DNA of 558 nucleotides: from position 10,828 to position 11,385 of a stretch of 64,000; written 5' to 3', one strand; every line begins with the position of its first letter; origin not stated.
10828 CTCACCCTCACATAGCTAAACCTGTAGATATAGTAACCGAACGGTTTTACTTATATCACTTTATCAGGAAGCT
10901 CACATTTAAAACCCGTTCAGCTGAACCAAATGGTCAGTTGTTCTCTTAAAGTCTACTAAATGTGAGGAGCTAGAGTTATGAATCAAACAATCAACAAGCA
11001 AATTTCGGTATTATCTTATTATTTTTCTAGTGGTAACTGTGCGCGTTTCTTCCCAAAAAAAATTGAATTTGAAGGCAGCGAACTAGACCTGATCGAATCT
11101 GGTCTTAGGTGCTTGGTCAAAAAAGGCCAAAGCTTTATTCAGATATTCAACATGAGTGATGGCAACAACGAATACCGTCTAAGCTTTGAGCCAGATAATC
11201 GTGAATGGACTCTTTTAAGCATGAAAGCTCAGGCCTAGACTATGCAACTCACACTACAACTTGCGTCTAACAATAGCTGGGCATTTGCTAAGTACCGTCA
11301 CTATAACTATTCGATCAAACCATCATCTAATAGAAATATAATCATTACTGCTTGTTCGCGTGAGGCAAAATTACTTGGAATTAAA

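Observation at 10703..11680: Decayed second copy of the cassette beside heliorhodopsin: small ORF, 73-aa polymerase stub, small ORF, still tightly coupled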

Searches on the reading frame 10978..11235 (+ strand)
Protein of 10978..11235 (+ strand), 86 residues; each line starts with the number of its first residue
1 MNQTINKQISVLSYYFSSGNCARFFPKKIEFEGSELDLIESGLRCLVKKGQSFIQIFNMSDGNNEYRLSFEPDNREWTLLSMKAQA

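Call 4: search_protein_families(library=pfam, proteins=[window:10978-11235:+], max_evalue=1)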
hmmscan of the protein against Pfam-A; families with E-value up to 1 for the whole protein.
window:10978-11235:+ (86 aa): 0 families

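Call 10: search_protein_families(library=ncbifam, proteins=[window:10978-11235:+], max_evalue=1)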
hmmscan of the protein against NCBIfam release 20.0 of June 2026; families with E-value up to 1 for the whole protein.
window:10978-11235:+ (86 aa): 0 families

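Call 11: find_homologous_proteins(query=window:10978-11235:+, max_evalue=0.01)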
Query window:10978-11235:+ (86 aa): 26 proteins with E <= 0.01 among 26 candidates.
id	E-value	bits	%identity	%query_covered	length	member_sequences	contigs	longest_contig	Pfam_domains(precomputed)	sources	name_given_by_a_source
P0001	1.3e-50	186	100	100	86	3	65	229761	-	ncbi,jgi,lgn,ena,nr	ncbi:MAG: hypothetical protein NTX80_00135 [Candidatus Saccharibacteria bacterium]|jgi:hypothetical 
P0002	1.2e-40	154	79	98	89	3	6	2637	-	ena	-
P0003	1.4e-37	145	76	98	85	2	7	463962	-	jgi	jgi:hypothetical protein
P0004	3.6e-30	121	70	99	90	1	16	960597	-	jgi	jgi:hypothetical protein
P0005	3.6e-29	118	62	99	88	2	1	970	-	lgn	-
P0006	3.4e-28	115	70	93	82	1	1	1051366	-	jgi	jgi:hypothetical protein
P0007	4.8e-27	111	61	98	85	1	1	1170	-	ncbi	-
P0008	1.3e-26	110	61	98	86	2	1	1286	-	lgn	-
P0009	2.5e-26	109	64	93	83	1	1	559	-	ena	-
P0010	8.6e-26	107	60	94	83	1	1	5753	-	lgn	-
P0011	1.4e-25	107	60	93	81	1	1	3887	-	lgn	-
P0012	2.6e-25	106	55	99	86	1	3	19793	-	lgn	-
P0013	3.2e-25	105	60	98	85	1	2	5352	-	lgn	-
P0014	3.3e-24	102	60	98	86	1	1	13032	-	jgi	jgi:hypothetical protein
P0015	1.2e-23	100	58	94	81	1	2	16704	-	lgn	-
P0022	8.3e-21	91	53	100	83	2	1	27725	-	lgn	-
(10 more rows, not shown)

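Call 12: find_encoding_contigs(protein=P0004, flank=4000, max_places=2)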
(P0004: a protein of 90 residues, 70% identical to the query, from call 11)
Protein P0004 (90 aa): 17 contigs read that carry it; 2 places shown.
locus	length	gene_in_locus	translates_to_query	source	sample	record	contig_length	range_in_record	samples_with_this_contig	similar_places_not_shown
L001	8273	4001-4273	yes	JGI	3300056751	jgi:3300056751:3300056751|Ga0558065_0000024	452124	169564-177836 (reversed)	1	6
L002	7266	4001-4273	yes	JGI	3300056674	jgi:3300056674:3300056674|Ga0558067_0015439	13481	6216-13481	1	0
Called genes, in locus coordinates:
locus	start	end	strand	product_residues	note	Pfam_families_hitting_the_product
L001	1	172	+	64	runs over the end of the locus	-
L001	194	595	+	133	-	PF02698:DUF218 (weak)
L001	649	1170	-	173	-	PF00080:Sod_Cu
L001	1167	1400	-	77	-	-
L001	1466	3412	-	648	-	PF00117:GATase, PF07722:Peptidase_C26, PF00958:GMP_synt_C (faint)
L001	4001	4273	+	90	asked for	-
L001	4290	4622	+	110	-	PF00817:IMS (weak)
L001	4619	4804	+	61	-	-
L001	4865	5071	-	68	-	-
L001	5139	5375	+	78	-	-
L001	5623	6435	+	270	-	PF14681:UPRTase, PF00156:Pribosyltran (weak)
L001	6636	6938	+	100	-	PF12840:HTH_20, PF01022:HTH_5, PF13412:HTH_24 (weak)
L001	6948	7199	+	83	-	PF00462:Glutaredoxin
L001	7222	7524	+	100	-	PF04248:NTP_transf_9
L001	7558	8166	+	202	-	PF06055:ExoD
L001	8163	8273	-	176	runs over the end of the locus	PF08242:Methyltransf_12 (weak), PF13649:Methyltransf_25 (weak)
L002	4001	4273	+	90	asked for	-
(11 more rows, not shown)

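Call 13: find_encoding_contigs(protein=P0006, flank=4000, max_places=2)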
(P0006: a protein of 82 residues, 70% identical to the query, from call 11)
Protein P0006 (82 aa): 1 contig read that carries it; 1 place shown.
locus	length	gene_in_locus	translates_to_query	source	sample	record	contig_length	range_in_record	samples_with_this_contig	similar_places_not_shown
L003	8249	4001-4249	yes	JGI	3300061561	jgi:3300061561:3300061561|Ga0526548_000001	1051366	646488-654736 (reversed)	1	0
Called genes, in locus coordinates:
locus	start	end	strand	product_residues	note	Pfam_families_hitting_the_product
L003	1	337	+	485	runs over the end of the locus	PF00749:tRNA-synt_1c, PF19269:Anticodon_2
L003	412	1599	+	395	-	PF11258:DUF3048, PF17479:DUF3048_C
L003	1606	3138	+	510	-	PF00989:PAS (weak), PF00512:HisKA, PF02518:HATPase_c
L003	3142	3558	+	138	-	PF00072:Response_reg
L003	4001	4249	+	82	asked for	-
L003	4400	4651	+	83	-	PF00817:IMS (weak)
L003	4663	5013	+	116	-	PF00717:Peptidase_S24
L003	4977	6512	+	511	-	PF00817:IMS, PF11799:IMS_C, PF13438:DUF4113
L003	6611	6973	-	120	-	-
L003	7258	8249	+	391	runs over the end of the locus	-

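Call 14: find_encoding_contigs(protein=P0022, flank=4000, max_places=2)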
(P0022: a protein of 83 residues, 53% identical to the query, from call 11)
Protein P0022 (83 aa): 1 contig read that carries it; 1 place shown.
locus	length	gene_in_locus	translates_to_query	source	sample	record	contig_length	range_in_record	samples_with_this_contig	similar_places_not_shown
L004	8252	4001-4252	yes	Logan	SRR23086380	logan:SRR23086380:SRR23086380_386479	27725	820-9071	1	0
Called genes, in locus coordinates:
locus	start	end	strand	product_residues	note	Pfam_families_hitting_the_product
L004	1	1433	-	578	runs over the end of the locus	PF00989:PAS, PF08448:PAS_4 (weak), PF13188:PAS_8 (faint), PF13426:PAS_9 (weak), PF00512:HisKA, PF02518:HATPase_c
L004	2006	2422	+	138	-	-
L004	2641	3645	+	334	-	-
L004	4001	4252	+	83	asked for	-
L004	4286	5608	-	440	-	PF00817:IMS, PF11799:IMS_C, PF13438:DUF4113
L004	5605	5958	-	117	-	PF00717:Peptidase_S24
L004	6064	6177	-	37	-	-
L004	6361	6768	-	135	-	PF00072:Response_reg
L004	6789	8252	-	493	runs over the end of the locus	PF00512:HisKA, PF02518:HATPase_c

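Call 20: find_related_loci(query=A2, collection=genome_contigs, flank=3500)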
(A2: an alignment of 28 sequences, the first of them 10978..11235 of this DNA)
Query A2 (86 aa) in genome_contigs; peptide patterns used: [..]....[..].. (x = any residue, [..] = any of these).
31 stretches matched a pattern; 17 encode a relative of the query (tblastn E <= 1e-3); 17 distinct loci.
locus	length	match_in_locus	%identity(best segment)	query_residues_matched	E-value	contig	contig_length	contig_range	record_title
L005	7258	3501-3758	100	1-86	3e-56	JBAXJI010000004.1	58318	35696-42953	MAG: Candidatus Saccharibacteria bacterium isolate ELA371 MAG371_4, whole genome shotgun sequence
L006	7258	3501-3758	53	1-86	5e-30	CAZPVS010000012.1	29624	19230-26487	MAG TPA_asm: uncultured Candidatus Saccharibacteria bacterium isolate SRP329715_co1_113 genome assembly, contig: NODE_21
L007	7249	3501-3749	56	1-84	2e-29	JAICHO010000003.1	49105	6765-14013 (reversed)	MAG: Candidatus Saccharibacteria bacterium isolate GZL_FP_2_bin.7 k141_5526562_length_49105_cov_11.0000, whole genome sh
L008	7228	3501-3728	59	5-83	2e-29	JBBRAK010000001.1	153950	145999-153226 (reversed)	MAG: Candidatus Saccharimonadales bacterium isolate Co_metawrap_2292 Cmw_2292_k141_1124525_length_153950_cov_12.9997, wh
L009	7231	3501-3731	59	5-84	3e-29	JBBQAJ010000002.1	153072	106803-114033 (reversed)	MAG: Candidatus Saccharimonadales bacterium isolate Co_metawrap_1474 Cmw_1474_k141_29197495_length_153072_cov_16.9992, w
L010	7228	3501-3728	58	6-84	7e-29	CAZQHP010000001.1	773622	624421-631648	MAG TPA_asm: uncultured Candidatus Saccharibacteria bacterium isolate SRP178908_co1_46 genome assembly, contig: NODE_2_l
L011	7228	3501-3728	58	6-84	8e-29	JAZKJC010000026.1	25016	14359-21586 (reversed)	MAG: Patescibacteria group bacterium isolate ADI_DC_SW_02_SPN_11032020-bin081_1 DCSW02SPN_B081_1_000000000026, whole gen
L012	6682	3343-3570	54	6-84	4e-28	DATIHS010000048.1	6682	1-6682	MAG TPA_asm: Patescibacteria group bacterium isolate SMAG_U15644 k141_293865, whole genome shotgun sequence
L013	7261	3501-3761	53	1-84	5e-28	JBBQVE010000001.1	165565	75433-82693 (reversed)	MAG: Candidatus Saccharimonadales bacterium isolate Co_metawrap_1981 Cmw_1981_k141_15212510_length_165565_cov_12.9994, w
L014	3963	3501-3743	51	1-84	9e-28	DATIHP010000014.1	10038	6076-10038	MAG TPA_asm: Candidatus Saccharimonadales bacterium isolate SMAG_U15641 k141_407262, whole genome shotgun sequence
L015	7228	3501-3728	56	6-84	2e-27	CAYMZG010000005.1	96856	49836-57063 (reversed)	MAG TPA_asm: uncultured Candidatus Saccharibacteria bacterium isolate SRP298887_co1_121 genome assembly, contig: NODE_87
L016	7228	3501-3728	53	6-84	3e-27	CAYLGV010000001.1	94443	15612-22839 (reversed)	MAG TPA_asm: uncultured Candidatus Saccharibacteria bacterium isolate SRP296810_co1_372 genome assembly, contig: NODE_20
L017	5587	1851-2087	56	7-84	3e-27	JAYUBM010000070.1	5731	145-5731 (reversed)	MAG: bacterium isolate GFS_6762 GFS_6762_69, whole genome shotgun sequence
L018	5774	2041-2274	53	1-81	7e-26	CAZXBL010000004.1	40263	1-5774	MAG TPA_asm: uncultured Candidatus Saccharibacteria bacterium isolate binchicken_co174_40 genome assembly, contig: NODE_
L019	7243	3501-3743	49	1-84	4e-25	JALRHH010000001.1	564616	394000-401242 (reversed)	MAG: Candidatus Saccharimonadia bacterium isolate MYJ.17 NODE_1_length_564616_cov_19.245983, whole genome shotgun sequen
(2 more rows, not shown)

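Call 32: predict_structure(alignment_id=A5)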
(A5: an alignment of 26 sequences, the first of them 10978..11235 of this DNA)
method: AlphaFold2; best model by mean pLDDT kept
length: 86 residues; sequences in the alignment: 26
mean_pLDDT: 88.4   pTM: 0.77
mean pLDDT of the five models: 88.4, 87.9, 85.0, 82.8, 79.7
residues with pLDDT >= 90: 56; 70-90: 23; 50-70: 7; < 50: 0
segments of 3 or more residues with pLDDT < 50: none
pLDDT, mean of each block of 10 residues (from residue 1): 90 81 85 91 83 91 93 94 85
secondary structure, 60 per line:
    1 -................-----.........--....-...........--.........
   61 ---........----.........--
elements in order: E2-17 E23-31 E34-37 E39-49 E52-60 E64-71 E76-84

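Call 45: fold_search(model_id=the predicted structure, library=pdb)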
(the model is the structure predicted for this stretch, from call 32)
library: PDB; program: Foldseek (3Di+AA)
matches with E <= 10: 760; with E <= 0.001: 0
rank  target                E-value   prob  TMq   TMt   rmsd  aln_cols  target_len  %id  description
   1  5kkx_A                2.4e-01  0.69  0.34  0.15  10.1        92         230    5  Crystal structure of a TbpB C-lobe mutant from Neisseria meningitidis M982 (released 2017-07-19)
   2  4gzv_H                3.3e-01  0.18  0.26  0.19  11.1       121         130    8  Crystal structure of a lipocalin family protein (BACOVA_00364) from Bacteroides ovatus ATCC 8483 at 1.95 A resolution (released 2012-11-07)
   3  3ve1_C                3.5e-01  0.51  0.33  0.08  11.0        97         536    7  The 2.9 angstrom crystal structure of Transferrin binding protein B (TbpB) from serogroup B M982 Neisseria meningitidi (released 2012-02-22)
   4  3pqu_B                4.5e-01  0.60  0.37  0.09  10.5        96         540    7  The crystal structures of porcine pathogen AsH57_TbpB (released 2011-02-02)
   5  4o49                  4.7e-01  0.57  0.38  0.09  10.7        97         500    8  Crystal structure of the vaccine antigen Transferrin Binding Protein B (TbpB) mutant Tyr-174-Ala from Actinobacillus ple (released 2015-01-14)
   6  4o4u_A                4.7e-01  0.47  0.31  0.07  10.0        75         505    5  Crystal structure of the vaccine antigen Transferrin Binding Protein B (TbpB) mutant Trp-176-Ala from Haemophilus para (released 2015-01-14)
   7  4o3w_A                5.5e-01  0.28  0.31  0.08  10.8        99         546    8  Crystal structure of the vaccine antigen Transferrin Binding Protein B (TbpB) mutant Tyr-63-Ala from Actinobacillus su (released 2015-01-14)
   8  5z4g_A                5.8e-01  0.60  0.42  0.27  12.7        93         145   14  Crystal structure of secretory abundant heat soluble protein 4 from Ramazzottius varieornatus (released 2018-04-11)
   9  4o4x_B                7.1e-01  0.47  0.38  0.09  10.8        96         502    6  Crystal structure of the vaccine antigen Transferrin Binding Protein B (TbpB) double mutant Tyr-167-Ala and Trp-176-Al (released 2015-01-14)
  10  2ovd                  7.1e-01  0.30  0.35  0.21  12.4       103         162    5  Crystal Structure of Human Complement Protein C8gamma with Laurate (released 2007-05-22)
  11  8v8b                  7.9e-01  0.33  0.37  0.08  11.3        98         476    8  Structure of 80alpha portal protein expressed in E. coli (released 2024-01-10)
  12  4o3w_B                8.3e-01  0.41  0.37  0.09  10.3        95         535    7  Crystal structure of the vaccine antigen Transferrin Binding Protein B (TbpB) mutant Tyr-63-Ala from Actinobacillus su (released 2015-01-14)
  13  3nec_B                8.3e-01  0.23  0.33  0.21  11.3       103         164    9  Crystal Structure of Toxoplasma gondii Profilin (released 2010-09-29)
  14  5kkx_B                8.8e-01  0.35  0.34  0.16  10.5        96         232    5  Crystal structure of a TbpB C-lobe mutant from Neisseria meningitidis M982 (released 2017-07-19)
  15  3pqu_A                8.8e-01  0.35  0.36  0.08  11.2        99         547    7  The crystal structures of porcine pathogen AsH57_TbpB (released 2011-02-02)
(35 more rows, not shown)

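Call 82: search_protein_representatives(alignment_id=A2)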
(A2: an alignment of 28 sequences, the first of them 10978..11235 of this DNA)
Query: 28 sequences, 86 profile positions. Proteins with E-value up to 0.001 (for the whole library): 342; up to 1e-10: 94; up to 1e-30: 1. The best 150 are listed.
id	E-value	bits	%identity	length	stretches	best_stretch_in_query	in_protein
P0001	1.2e-37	143.8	-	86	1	1-85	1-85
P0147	6.5e-26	106.2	-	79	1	4-83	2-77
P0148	4.7e-24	100.3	-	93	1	4-82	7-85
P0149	6.6e-24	99.8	-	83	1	4-84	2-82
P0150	2.5e-23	97.9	-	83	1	1-80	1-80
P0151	1.1e-22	95.8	-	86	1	1-84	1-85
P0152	3.0e-21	91.2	-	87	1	4-83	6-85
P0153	3.6e-21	91.0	-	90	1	5-85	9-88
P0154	3.7e-21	91.0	-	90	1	3-82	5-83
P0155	4.4e-21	90.7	-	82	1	1-83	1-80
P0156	1.1e-20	89.5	-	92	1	3-82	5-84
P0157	1.3e-20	89.2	-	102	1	4-83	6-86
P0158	2.8e-20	88.2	-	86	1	4-81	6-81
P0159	6.7e-20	86.9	-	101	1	4-82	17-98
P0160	1.6e-19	85.7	-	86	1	2-82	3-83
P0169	3.8e-17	78.1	-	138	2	21-84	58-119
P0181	1.8e-15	72.7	-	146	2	47-81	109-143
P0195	1.7e-13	66.4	-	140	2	4-49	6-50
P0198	2.5e-13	65.9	-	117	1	5-81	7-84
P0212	3.2e-12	62.3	-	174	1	4-81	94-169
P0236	5.3e-11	58.4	-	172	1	3-62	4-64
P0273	9.8e-09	51.1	-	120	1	1-81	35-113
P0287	2.9e-08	49.6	-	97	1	5-59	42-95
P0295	6.0e-08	48.6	-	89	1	4-81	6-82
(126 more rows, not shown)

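Call 83: search_protein_families(library=pfam, proteins=[P0157, P0169, P0181, P0195, P0212, P0236, P0273, P0287, P0198, P0295], max_evalue=0.01)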
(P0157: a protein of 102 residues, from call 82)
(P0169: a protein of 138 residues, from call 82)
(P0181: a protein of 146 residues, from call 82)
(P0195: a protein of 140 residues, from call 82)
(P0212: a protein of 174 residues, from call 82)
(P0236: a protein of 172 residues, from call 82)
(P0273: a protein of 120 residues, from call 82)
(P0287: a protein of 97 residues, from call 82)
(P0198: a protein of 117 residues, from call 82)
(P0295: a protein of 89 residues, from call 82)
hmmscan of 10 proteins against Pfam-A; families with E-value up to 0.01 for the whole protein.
P0157 (102 aa): 0 families

P0169 (138 aa): 0 families

P0181 (146 aa): 0 families

P0195 (140 aa): 0 families

P0212 (174 aa): 0 families

P0236 (172 aa): 2 families
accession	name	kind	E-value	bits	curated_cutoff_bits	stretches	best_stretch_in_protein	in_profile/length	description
PF00891.24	Methyltransf_2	-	2.7e-08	33.8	22.3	1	71-152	129-209/210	O-methyltransferase domain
PF13489.12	Methyltransf_23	-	4.4e-06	27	27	1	57-153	69-160/164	Methyltransferase domain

P0273 (120 aa): 0 families

P0287 (97 aa): 0 families

P0198 (117 aa): 0 families

P0295 (89 aa): 0 families

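Call 84: search_solved_structures(query=A5, max_evalue=1)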
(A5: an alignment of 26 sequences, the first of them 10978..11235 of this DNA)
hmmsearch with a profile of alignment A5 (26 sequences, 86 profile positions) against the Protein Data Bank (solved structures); distinct sequences matched with E-value up to 1: 0.
